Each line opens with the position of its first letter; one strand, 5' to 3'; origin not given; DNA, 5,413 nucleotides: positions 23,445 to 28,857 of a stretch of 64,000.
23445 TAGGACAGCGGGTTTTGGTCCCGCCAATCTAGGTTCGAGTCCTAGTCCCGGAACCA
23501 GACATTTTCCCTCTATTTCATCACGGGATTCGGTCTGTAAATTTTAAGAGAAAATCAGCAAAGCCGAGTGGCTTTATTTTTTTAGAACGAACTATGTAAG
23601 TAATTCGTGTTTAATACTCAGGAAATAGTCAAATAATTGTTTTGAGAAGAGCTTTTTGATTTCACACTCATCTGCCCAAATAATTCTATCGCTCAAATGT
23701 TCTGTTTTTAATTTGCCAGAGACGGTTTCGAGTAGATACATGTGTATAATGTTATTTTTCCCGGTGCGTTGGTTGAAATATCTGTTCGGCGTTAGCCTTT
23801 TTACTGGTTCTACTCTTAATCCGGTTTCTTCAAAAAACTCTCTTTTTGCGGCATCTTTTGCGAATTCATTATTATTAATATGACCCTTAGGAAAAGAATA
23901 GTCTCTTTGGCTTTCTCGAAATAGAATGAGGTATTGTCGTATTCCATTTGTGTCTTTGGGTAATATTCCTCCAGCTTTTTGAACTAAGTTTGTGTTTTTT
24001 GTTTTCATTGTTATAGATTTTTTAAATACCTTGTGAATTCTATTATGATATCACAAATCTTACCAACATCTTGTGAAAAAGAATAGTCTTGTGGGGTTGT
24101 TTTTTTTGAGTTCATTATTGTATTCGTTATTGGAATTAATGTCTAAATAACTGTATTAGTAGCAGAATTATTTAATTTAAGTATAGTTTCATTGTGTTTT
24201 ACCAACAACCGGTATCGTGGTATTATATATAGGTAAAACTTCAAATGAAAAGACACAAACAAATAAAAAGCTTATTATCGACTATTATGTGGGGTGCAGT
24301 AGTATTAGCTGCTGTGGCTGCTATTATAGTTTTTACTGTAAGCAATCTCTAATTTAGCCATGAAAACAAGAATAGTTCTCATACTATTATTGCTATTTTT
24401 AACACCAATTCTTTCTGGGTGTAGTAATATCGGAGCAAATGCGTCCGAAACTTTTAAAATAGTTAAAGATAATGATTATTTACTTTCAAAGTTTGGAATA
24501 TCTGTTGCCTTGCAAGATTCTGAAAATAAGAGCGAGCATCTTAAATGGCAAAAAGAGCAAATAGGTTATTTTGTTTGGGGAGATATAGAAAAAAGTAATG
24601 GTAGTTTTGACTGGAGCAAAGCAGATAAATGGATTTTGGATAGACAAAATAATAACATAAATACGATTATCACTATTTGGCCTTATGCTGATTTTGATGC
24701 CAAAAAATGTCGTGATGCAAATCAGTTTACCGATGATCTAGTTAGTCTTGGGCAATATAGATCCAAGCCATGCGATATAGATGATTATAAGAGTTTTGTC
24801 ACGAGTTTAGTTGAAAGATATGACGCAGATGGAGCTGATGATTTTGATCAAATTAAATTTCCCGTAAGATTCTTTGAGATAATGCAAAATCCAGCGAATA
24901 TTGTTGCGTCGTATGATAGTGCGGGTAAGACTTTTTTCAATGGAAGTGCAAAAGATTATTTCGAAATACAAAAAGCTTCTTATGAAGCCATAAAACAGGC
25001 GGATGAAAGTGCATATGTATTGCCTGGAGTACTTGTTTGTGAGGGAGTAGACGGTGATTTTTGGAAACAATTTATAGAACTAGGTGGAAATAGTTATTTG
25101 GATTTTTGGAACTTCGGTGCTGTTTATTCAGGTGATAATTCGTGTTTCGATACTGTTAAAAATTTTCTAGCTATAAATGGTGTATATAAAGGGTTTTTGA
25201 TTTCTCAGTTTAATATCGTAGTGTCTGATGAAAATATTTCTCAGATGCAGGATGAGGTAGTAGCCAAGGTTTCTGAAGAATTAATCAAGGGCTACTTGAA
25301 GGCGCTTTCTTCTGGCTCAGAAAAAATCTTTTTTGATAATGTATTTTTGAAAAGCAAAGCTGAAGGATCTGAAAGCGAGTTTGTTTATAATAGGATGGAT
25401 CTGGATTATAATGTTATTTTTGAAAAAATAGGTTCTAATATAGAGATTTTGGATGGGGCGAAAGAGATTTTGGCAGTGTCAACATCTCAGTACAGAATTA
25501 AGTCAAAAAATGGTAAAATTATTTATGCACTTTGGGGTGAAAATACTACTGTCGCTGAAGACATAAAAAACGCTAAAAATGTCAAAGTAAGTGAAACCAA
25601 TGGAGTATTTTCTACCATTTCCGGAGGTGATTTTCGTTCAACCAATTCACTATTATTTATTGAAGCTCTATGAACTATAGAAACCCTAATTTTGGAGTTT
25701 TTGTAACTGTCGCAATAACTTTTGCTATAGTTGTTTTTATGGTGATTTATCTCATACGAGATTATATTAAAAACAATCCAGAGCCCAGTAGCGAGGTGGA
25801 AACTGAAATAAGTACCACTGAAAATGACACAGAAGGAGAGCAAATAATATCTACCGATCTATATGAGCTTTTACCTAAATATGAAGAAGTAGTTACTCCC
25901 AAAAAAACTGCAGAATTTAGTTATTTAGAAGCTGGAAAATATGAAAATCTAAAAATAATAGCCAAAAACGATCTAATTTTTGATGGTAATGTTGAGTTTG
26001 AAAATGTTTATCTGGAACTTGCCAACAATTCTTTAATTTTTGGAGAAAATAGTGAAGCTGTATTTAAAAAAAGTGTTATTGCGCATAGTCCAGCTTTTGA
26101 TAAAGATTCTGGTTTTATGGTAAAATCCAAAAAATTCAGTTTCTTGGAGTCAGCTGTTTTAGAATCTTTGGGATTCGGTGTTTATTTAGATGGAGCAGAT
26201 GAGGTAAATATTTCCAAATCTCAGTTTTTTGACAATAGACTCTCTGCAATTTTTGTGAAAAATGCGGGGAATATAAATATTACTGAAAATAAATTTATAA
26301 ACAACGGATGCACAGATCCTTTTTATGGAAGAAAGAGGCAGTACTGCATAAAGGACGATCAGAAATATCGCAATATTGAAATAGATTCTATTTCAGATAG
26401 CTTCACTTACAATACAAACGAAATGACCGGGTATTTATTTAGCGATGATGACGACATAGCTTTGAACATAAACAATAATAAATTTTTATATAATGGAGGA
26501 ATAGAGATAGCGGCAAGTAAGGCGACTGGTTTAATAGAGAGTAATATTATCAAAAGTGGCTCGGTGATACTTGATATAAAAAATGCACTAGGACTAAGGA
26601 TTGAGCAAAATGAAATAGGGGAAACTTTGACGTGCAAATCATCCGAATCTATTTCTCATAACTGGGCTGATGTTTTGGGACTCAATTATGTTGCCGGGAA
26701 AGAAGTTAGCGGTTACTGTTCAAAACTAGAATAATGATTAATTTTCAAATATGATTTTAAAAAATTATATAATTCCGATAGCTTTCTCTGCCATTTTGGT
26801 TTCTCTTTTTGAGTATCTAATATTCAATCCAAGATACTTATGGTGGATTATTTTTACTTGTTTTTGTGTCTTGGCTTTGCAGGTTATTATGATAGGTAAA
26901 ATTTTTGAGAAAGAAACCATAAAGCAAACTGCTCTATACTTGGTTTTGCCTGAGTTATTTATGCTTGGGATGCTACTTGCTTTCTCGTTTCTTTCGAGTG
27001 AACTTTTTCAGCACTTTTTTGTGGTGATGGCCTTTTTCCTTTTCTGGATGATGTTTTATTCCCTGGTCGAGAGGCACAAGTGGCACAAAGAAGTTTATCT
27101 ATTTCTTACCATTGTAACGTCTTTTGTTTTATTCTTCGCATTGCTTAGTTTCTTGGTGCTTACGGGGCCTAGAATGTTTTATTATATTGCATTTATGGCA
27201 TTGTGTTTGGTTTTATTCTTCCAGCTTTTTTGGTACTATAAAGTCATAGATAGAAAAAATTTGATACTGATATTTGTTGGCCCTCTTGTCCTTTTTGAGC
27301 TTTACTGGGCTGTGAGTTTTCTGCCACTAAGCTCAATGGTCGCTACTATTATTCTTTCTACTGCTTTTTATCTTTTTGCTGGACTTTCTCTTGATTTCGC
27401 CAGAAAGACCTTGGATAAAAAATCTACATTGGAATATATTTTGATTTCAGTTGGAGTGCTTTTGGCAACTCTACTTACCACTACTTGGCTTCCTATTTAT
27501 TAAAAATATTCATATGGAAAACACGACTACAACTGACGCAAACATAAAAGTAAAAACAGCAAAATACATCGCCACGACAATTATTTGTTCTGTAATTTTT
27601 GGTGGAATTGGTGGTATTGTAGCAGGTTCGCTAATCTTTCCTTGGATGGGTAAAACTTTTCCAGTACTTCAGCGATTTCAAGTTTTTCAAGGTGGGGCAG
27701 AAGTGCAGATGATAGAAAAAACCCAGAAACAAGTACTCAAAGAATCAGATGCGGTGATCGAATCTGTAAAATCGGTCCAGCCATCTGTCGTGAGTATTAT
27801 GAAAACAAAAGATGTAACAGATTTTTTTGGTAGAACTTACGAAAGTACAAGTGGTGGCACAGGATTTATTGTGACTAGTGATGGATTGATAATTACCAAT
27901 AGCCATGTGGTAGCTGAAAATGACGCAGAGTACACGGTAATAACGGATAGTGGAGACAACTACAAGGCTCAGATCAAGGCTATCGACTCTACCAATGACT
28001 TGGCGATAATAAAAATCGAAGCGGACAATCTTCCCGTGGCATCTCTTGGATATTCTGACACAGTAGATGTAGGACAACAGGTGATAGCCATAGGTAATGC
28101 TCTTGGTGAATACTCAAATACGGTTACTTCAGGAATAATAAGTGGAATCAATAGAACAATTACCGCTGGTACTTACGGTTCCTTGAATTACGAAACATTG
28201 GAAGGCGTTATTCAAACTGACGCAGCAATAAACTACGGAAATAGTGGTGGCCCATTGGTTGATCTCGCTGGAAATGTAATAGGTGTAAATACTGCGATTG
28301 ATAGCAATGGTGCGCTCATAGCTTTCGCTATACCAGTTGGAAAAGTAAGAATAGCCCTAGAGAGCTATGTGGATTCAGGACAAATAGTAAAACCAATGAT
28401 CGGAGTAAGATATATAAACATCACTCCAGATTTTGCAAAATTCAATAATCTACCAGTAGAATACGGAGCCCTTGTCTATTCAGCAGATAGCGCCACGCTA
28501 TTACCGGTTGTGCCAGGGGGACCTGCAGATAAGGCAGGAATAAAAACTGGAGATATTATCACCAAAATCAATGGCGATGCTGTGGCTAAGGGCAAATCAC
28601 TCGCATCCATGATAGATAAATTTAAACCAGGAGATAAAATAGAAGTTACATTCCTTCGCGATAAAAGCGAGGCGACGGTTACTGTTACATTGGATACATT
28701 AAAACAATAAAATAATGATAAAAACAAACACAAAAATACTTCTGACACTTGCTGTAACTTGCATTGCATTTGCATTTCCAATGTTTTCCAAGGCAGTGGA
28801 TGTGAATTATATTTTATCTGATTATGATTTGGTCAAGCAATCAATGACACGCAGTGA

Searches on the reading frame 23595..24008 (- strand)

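Call 7: search_protein_families(library=pfam, proteins=[window:23595-24008:-], max_evalue=0.001)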
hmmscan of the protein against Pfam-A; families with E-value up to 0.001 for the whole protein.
window:23595-24008:- (138 aa): 1 family
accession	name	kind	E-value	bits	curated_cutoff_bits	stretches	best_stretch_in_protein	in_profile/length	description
PF00293.34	NUDIX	-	3.6e-12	46.9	21.1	1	25-105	16-103/134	NUDIX domain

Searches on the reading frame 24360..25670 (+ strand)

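Call 13: search_protein_families(library=pfam, proteins=[window:24360-25670:+], max_evalue=0.1)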
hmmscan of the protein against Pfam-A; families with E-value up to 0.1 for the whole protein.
window:24360-25670:+ (437 aa): 1 family
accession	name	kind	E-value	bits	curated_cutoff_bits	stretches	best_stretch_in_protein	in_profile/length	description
PF02449.21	Glyco_hydro_42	-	0.057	13.2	21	0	64-104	25-65/376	Beta-galactosidase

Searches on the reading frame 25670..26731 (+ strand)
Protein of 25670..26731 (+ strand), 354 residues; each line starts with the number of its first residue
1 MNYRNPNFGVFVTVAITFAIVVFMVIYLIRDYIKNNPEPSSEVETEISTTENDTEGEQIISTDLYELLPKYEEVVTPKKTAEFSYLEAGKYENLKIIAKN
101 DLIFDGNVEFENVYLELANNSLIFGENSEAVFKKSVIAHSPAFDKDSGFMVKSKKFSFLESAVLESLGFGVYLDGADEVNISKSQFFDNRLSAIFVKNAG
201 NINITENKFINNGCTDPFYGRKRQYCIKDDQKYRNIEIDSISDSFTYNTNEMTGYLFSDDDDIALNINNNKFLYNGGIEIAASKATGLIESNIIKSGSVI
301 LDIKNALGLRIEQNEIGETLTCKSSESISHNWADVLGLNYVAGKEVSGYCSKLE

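Call 13: search_protein_families(library=pfam, proteins=[window:25670-26731:+], max_evalue=0.1)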
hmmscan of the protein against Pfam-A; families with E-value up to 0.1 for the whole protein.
window:25670-26731:+ (354 aa): 3 families
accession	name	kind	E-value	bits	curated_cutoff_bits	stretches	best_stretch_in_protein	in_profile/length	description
PF13229.12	Beta_helix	-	4.1e-10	39.9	25.9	1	106-213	9-114/158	Right handed beta helix region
PF05048.19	NosD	-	1.1e-06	28.7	23.6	1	99-214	46-151/212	Periplasmic copper-binding protein (NosD)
PF01741.23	MscL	-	0.039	14.7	27.4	1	7-44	70-107/123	Large-conductance mechanosensitive channel, MscL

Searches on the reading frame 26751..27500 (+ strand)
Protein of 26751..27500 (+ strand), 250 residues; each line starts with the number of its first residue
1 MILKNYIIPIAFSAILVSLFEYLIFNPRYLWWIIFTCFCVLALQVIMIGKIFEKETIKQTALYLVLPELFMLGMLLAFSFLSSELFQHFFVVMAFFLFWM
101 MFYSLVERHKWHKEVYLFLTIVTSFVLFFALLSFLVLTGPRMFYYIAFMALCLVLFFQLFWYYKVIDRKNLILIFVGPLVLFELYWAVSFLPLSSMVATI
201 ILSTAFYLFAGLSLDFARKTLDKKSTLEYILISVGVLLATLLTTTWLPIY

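Call 13: search_protein_families(library=pfam, proteins=[window:26751-27500:+], max_evalue=0.1)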
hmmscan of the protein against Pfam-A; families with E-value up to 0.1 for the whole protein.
window:26751-27500:+ (250 aa): 1 family
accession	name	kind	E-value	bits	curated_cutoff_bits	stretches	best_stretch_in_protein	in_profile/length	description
PF18900.5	DUF5656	-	2.3e-07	30.9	23.3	1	55-239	50-239/242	Protein of unknown function (DUF5656)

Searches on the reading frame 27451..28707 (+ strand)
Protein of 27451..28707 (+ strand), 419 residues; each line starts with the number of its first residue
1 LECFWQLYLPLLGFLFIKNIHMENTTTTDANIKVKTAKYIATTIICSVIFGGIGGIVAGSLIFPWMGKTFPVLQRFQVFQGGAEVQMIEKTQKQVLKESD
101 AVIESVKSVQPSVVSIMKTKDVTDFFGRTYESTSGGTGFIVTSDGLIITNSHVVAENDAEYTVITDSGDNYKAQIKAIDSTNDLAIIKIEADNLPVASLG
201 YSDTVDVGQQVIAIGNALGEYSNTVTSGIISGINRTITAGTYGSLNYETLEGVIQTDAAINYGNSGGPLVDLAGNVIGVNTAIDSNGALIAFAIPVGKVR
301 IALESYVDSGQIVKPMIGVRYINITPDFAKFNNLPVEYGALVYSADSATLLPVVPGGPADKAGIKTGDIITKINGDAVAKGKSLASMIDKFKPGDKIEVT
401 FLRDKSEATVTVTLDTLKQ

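Call 5: search_protein_families(library=pfam, proteins=[window:27451-28707:+], max_evalue=0.01)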
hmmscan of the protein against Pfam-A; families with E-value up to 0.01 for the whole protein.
window:27451-28707:+ (419 aa): 8 families
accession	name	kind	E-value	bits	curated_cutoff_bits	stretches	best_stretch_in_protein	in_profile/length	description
PF13365.12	Trypsin_2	-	6.8e-33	114.9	27.6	1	136-279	1-144/144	Trypsin-like peptidase domain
PF00089.32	Trypsin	-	1.3e-17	64.8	20.6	1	135-298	26-215/220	Trypsin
PF13180.12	PDZ_2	-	1.4e-16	61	27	1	316-414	2-80/80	PDZ domain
PF17820.7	PDZ_6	-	7.6e-10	38.8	27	1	353-402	5-53/54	PDZ domain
PF00595.29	PDZ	-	2.3e-06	28.3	23.2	1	353-387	32-66/81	PDZ domain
PF05579.19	Peptidase_S32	-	0.00066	19.4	24.7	0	242-290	184-235/297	Equine arteritis virus serine endopeptidase S32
PF14685.13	PDZ_Tricorn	-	0.0052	17.2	25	0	358-411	32-87/88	Tricorn protease PDZ domain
PF10459.15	Peptidase_S46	-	0.0089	15.2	22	0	133-156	46-69/698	Peptidase S46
